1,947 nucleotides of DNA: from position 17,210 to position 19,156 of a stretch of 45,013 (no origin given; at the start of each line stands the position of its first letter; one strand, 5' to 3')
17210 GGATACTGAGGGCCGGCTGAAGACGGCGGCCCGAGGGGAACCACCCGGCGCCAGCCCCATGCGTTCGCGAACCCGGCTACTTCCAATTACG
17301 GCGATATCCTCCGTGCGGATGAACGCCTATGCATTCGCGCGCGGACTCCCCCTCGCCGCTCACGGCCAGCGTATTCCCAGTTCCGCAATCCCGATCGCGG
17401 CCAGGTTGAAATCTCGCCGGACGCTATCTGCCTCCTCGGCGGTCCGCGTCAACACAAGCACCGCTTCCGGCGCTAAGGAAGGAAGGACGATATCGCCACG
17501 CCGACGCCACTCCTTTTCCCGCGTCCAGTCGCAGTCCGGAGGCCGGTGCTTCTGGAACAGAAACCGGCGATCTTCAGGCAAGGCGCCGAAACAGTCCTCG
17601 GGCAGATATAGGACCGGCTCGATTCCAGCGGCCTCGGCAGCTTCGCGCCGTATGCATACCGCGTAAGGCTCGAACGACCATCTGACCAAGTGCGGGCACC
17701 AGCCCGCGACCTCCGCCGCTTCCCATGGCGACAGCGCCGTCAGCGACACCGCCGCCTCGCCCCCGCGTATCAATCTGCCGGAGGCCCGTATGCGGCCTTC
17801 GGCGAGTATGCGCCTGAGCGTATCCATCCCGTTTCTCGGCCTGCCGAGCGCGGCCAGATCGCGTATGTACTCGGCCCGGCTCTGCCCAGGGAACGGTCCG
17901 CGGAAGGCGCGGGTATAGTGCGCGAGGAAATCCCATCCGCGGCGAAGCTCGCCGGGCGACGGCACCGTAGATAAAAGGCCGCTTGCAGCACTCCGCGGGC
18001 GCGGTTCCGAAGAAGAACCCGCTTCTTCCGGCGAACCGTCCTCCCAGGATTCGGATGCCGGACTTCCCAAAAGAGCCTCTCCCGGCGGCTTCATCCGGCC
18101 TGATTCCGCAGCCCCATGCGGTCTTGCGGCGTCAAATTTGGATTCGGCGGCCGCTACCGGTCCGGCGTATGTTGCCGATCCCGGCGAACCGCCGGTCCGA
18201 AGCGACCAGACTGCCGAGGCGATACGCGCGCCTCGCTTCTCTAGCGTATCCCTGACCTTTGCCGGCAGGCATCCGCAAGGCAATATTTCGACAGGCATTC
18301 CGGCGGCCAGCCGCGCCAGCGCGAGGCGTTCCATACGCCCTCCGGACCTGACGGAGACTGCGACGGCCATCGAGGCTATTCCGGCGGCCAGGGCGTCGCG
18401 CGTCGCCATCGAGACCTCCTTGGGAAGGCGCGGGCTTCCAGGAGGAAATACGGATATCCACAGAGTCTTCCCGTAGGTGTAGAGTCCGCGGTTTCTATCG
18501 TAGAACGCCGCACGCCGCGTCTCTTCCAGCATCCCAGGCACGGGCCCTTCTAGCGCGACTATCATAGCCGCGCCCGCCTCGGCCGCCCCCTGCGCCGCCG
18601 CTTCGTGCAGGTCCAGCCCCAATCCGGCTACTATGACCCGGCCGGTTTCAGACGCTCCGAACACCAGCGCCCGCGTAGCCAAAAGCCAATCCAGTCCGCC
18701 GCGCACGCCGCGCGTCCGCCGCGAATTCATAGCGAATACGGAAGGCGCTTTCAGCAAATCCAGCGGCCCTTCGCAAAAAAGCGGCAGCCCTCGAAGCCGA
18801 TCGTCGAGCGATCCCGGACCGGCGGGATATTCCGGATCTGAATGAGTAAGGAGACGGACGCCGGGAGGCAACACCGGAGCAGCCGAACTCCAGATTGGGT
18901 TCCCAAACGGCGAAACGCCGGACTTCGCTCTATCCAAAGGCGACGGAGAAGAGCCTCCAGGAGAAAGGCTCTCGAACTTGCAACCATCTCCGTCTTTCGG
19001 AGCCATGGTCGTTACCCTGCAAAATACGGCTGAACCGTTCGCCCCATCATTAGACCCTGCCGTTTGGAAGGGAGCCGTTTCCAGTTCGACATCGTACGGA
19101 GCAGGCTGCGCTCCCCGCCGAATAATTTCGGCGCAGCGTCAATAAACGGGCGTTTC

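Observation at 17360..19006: Divergent DprA (SLOG-fold) domain fused to an unknown C-terminal domain, at the tail of the cydAB/oxidative-stress gene run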

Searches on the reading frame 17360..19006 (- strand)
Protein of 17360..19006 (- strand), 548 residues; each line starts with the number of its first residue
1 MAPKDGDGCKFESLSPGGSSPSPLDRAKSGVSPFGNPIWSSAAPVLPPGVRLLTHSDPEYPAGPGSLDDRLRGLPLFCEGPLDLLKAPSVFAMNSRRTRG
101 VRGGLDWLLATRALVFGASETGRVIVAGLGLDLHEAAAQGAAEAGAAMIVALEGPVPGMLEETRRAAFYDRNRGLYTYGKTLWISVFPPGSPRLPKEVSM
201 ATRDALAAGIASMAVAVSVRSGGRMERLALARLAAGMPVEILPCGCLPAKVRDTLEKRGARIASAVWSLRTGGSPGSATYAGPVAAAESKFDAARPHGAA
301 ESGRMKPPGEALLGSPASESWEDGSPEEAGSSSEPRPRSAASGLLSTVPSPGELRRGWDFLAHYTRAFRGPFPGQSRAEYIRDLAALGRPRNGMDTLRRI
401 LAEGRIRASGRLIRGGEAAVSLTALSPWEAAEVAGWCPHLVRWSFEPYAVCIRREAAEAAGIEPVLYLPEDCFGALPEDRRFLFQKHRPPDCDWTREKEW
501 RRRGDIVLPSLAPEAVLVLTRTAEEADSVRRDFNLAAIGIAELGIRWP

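Call 3: search_protein_families(library=pfam, proteins=[window:17360-19006:-], max_evalue=10)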
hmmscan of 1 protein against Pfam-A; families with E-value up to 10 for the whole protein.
window:17360-19006:- (548 aa): 1 family
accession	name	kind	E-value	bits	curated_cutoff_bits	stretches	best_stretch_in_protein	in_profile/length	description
PF02481.21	DNA_processg_A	-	0.0028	17.3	29.6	1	49-219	6-164/212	DNA recombination-mediator protein A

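Call 4: search_protein_families(library=ncbifam, proteins=[window:17360-19006:-], max_evalue=10)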
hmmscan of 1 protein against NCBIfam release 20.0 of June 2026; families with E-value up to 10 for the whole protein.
window:17360-19006:- (548 aa): 0 families

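Call 5: search_protein_families(library=padloc, proteins=[window:17360-19006:-], max_evalue=10)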
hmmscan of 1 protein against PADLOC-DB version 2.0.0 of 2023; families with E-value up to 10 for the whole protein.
window:17360-19006:- (548 aa): 1 family
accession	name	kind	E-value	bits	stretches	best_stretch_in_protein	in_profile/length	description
PDLC03927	PsyrA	-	0.042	11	1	49-152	93-191/398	-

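Call 7: find_homologous_proteins(query=window:17360-19006:-, max_evalue=0.001)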
Query window:17360-19006:- (548 aa): 7 proteins with E <= 0.001 among 8000 candidates.
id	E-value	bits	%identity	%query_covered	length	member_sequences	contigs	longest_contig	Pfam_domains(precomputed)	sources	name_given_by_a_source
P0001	0.0e+0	1024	100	85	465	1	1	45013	-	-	-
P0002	1.1e-54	204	32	86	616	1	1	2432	-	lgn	-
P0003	6.7e-52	195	32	86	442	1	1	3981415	-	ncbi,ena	-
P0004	2.0e-45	174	33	80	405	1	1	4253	-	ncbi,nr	ncbi:MAG: hypothetical protein QME96_08805 [Myxococcota bacterium]|nr:hypothetical protein [Myxococc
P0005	5.4e-41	159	32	78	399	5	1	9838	-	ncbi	-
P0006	1.4e-37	148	33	80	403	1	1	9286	-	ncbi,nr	ncbi:MAG: hypothetical protein HY905_26265 [Deltaproteobacteria bacterium]|nr:hypothetical protein [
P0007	1.4e-33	135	32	80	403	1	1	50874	-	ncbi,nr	ncbi:MAG: hypothetical protein HY907_00605 [Deltaproteobacteria bacterium]|nr:hypothetical protein [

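Call 10: search_solved_structures(query=A1, max_evalue=10, show_alignments=2)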
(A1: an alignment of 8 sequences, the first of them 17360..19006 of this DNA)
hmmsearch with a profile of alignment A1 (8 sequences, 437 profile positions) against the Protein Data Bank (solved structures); distinct sequences matched with E-value up to 10: 5.
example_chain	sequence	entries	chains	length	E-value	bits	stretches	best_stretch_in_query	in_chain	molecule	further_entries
3uqz_A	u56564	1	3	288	0.0058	18.9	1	5-193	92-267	DNA processing protein DprA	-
8tea_E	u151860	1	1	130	0.17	14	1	239-283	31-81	UL131A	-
7kbb_E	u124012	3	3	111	0.21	13.8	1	240-283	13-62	UL131A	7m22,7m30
44ab_E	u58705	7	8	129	0.22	13.7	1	239-283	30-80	UL131A | Envelope glycoprotein UL131A | Envelope protein UL131A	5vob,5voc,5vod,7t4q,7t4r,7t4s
7mcd_A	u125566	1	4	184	0.24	13.6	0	161-210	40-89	AI-designed TIM-barrel F15C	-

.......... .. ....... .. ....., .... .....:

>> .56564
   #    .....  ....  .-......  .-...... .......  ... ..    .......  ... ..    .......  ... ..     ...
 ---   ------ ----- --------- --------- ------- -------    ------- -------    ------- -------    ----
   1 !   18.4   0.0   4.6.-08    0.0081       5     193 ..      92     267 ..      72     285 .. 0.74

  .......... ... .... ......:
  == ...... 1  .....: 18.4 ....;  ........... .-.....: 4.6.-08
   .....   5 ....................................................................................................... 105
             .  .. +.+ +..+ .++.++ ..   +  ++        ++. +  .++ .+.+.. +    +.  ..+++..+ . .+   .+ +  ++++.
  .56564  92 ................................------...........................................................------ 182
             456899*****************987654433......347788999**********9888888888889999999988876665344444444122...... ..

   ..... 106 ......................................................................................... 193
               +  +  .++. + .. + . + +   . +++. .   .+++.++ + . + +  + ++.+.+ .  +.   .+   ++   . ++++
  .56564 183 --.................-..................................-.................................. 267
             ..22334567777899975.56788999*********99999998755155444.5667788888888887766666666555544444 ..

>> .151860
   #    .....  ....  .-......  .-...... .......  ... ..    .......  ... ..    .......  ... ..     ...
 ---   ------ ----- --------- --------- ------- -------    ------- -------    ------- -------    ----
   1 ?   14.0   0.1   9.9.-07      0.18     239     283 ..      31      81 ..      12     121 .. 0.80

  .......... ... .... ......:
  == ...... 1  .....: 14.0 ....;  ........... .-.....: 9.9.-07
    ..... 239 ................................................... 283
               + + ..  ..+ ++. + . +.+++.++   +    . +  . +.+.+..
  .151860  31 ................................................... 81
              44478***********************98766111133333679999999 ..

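Call 15: find_encoding_contigs(protein=P0003, flank=10000, max_places=3)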
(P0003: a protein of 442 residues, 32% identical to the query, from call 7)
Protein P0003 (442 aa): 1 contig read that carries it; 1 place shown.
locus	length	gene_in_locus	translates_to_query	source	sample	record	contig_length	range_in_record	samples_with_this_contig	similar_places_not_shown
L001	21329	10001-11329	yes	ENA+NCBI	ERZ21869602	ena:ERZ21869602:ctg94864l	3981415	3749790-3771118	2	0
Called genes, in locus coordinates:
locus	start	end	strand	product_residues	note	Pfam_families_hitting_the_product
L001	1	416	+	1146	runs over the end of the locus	PF00989:PAS, PF08447:PAS_3, PF13426:PAS_9, PF08448:PAS_4, PF08447:PAS_3, PF00989:PAS, PF08448:PAS_4, PF08447:PAS_3, +11 more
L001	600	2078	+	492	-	PF00999:Na_H_Exchanger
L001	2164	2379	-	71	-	PF01165:Ribosomal_S21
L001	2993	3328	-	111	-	PF00076:RRM_1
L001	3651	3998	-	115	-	-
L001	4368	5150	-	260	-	PF00378:ECH_1, PF16113:ECH_2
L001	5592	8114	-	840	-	PF13567:DUF4131, PF03772:Competence, PF00753:Lactamase_B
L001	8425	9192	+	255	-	PF12844:HTH_19 (weak), PF13413:HTH_25, PF13464:RodZ_C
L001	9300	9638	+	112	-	-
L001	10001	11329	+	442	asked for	-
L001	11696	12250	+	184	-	PF00571:CBS (faint)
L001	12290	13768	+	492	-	PF00939:Na_sulph_symp, PF03600:CitMHS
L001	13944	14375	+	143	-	PF00072:Response_reg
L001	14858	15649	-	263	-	-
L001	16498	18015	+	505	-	PF13701:DDE_Tnp_1_4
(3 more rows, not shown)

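Call 16: find_encoding_contigs(protein=P0007, flank=10000, max_places=3)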
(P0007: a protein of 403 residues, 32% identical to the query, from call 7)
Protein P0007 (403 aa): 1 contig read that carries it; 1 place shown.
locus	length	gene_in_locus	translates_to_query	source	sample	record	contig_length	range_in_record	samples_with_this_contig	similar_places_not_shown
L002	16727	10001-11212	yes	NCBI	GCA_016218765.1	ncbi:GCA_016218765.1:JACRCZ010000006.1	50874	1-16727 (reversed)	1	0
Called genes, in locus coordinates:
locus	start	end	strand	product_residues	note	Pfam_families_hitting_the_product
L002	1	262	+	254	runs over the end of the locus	-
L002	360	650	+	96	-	PF01165:Ribosomal_S21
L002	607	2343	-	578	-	PF04389:Peptidase_M28 (faint)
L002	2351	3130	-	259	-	PF00990:GGDEF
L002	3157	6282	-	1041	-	PF05359:DUF748 (weak), PF00912:Transgly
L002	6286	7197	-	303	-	-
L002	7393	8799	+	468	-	PF04389:Peptidase_M28, PF01546:Peptidase_M20 (weak)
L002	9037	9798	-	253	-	-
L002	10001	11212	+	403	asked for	-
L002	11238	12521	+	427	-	PF00069:Pkinase, PF03109:ABC1 (faint), PF07714:PK_Tyr_Ser-Thr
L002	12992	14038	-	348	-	PF03706:LPG_synthase_TM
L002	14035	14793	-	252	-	PF19567:CpsB_CapC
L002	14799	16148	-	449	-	PF01743:PolyA_pol, PF12627:PolyA_pol_RNAbd, PF01966:HD (weak)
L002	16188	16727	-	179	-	PF13424:TPR_12 (weak)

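Call 17: find_encoding_contigs(protein=P0005, flank=10000, max_places=3)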
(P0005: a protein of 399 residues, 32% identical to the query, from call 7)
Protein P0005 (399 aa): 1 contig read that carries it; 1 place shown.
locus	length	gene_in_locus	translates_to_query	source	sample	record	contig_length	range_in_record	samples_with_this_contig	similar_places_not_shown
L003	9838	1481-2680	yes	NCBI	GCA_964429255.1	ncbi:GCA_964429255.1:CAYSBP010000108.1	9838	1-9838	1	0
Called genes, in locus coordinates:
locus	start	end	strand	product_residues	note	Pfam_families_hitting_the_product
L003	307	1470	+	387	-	PF00438:S-AdoMet_synt_N, PF02772:S-AdoMet_synt_M, PF02773:S-AdoMet_synt_C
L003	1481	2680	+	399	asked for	-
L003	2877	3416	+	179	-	PF01381:HTH_3 (faint)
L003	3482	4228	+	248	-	PF01255:Prenyltransf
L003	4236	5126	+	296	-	PF01148:CTP_transf_1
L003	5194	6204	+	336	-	PF02562:PhoH, PF13245:AAA_19, PF13604:AAA_30 (weak)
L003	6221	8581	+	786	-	PF07697:7TMR-HDED, PF07698:7TM-7TMR_HD, PF01966:HD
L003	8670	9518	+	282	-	PF00106:adh_short, PF08643:DUF1776, PF08659:KR, PF13561:adh_short_C2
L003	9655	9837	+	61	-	?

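Call 18: find_encoding_contigs(protein=P0006, flank=10000, max_places=3)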
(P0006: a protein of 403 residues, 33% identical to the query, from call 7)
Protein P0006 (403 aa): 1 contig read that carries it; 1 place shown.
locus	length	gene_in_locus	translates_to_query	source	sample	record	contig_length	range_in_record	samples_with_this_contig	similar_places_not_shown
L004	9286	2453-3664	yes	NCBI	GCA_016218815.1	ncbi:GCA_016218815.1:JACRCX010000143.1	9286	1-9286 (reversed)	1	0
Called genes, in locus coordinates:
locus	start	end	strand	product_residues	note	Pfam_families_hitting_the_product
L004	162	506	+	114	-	-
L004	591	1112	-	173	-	PF05016:ParE_toxin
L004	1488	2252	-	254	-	-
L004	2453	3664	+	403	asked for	-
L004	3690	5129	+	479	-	PF00069:Pkinase, PF03109:ABC1 (faint), PF07714:PK_Tyr_Ser-Thr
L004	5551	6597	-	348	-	PF03706:LPG_synthase_TM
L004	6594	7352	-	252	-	PF19567:CpsB_CapC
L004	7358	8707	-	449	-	PF01743:PolyA_pol, PF12627:PolyA_pol_RNAbd, PF01966:HD (weak)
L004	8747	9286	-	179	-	PF13424:TPR_12 (weak)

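Call 24: search_protein_families(library=pfam, alignment_id=A3, max_evalue=1)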
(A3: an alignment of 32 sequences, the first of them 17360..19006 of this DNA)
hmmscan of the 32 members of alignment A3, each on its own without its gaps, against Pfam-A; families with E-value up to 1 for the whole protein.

A. member 1, window:17360-19006:- (548 aa): 1 family
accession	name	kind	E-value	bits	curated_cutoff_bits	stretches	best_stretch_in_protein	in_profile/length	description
PF02481.21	DNA_processg_A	-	0.0028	17.3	29.6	1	49-219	6-164/212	DNA recombination-mediator protein A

B. families by the number of members that match (of 32 scanned): 10 families
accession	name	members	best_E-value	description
PF02481.21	DNA_processg_A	14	7.2e-09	DNA recombination-mediator protein A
PF02720.22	DUF222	1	0.031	Domain of unknown function (DUF222)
PF13439.12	Glyco_transf_4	1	0.083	Glycosyltransferase Family 4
PF07172.16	GRP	1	0.089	Glycine rich protein family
PF13699.11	eCIS_core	1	0.096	eCIS core domain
PF00391.29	PEP-utilizers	1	0.096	PEP-utilising enzyme, mobile domain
PF15085.11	NPFF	1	0.12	Neuropeptide FF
PF16093.10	PAC4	1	0.29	Proteasome assembly chaperone 4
PF01055.32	Glyco_hydro_31_2nd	1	0.31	Glycosyl hydrolases family 31 TIM-barrel domain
PF22313.1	DIP0205-like_N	1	0.39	DIP0205-like, N-terminal domain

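Call 38: search_solved_structures(query=A4, max_evalue=10, show_alignments=3)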
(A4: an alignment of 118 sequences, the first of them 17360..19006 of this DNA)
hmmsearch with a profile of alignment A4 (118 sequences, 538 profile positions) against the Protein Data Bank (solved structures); distinct sequences matched with E-value up to 10: 11.
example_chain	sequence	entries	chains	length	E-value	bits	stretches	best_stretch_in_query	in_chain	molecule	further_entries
5mll_A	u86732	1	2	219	0.00022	23.4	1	99-304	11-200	DNA processing chain A (DprA)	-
4ljr_A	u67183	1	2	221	0.00026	23.2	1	107-305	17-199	DNA processing chain A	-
4ljk_A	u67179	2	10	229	0.00028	23.1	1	108-305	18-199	DNA processing chain A (DprA)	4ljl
8zva_A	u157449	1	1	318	0.0015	20.6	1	69-259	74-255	DNA processing protein DprA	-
3uqz_A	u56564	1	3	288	0.0015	20.6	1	111-303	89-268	DNA processing protein DprA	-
9vzo_A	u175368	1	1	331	0.0016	20.6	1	69-259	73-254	DprA-like antitoxin protein ShosA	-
7nsb_g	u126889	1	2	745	0.48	12.4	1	207-290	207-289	Glucose-induced degradation protein 7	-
1pxv_A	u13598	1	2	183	0.59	12.1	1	15-130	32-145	cysteine protease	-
1y4h_A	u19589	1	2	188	1.1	11.2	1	17-130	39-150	cysteine protease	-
8tea_E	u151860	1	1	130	1.1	11.1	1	335-380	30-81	UL131A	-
7kbb_E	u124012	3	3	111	1.3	11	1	339-380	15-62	UL131A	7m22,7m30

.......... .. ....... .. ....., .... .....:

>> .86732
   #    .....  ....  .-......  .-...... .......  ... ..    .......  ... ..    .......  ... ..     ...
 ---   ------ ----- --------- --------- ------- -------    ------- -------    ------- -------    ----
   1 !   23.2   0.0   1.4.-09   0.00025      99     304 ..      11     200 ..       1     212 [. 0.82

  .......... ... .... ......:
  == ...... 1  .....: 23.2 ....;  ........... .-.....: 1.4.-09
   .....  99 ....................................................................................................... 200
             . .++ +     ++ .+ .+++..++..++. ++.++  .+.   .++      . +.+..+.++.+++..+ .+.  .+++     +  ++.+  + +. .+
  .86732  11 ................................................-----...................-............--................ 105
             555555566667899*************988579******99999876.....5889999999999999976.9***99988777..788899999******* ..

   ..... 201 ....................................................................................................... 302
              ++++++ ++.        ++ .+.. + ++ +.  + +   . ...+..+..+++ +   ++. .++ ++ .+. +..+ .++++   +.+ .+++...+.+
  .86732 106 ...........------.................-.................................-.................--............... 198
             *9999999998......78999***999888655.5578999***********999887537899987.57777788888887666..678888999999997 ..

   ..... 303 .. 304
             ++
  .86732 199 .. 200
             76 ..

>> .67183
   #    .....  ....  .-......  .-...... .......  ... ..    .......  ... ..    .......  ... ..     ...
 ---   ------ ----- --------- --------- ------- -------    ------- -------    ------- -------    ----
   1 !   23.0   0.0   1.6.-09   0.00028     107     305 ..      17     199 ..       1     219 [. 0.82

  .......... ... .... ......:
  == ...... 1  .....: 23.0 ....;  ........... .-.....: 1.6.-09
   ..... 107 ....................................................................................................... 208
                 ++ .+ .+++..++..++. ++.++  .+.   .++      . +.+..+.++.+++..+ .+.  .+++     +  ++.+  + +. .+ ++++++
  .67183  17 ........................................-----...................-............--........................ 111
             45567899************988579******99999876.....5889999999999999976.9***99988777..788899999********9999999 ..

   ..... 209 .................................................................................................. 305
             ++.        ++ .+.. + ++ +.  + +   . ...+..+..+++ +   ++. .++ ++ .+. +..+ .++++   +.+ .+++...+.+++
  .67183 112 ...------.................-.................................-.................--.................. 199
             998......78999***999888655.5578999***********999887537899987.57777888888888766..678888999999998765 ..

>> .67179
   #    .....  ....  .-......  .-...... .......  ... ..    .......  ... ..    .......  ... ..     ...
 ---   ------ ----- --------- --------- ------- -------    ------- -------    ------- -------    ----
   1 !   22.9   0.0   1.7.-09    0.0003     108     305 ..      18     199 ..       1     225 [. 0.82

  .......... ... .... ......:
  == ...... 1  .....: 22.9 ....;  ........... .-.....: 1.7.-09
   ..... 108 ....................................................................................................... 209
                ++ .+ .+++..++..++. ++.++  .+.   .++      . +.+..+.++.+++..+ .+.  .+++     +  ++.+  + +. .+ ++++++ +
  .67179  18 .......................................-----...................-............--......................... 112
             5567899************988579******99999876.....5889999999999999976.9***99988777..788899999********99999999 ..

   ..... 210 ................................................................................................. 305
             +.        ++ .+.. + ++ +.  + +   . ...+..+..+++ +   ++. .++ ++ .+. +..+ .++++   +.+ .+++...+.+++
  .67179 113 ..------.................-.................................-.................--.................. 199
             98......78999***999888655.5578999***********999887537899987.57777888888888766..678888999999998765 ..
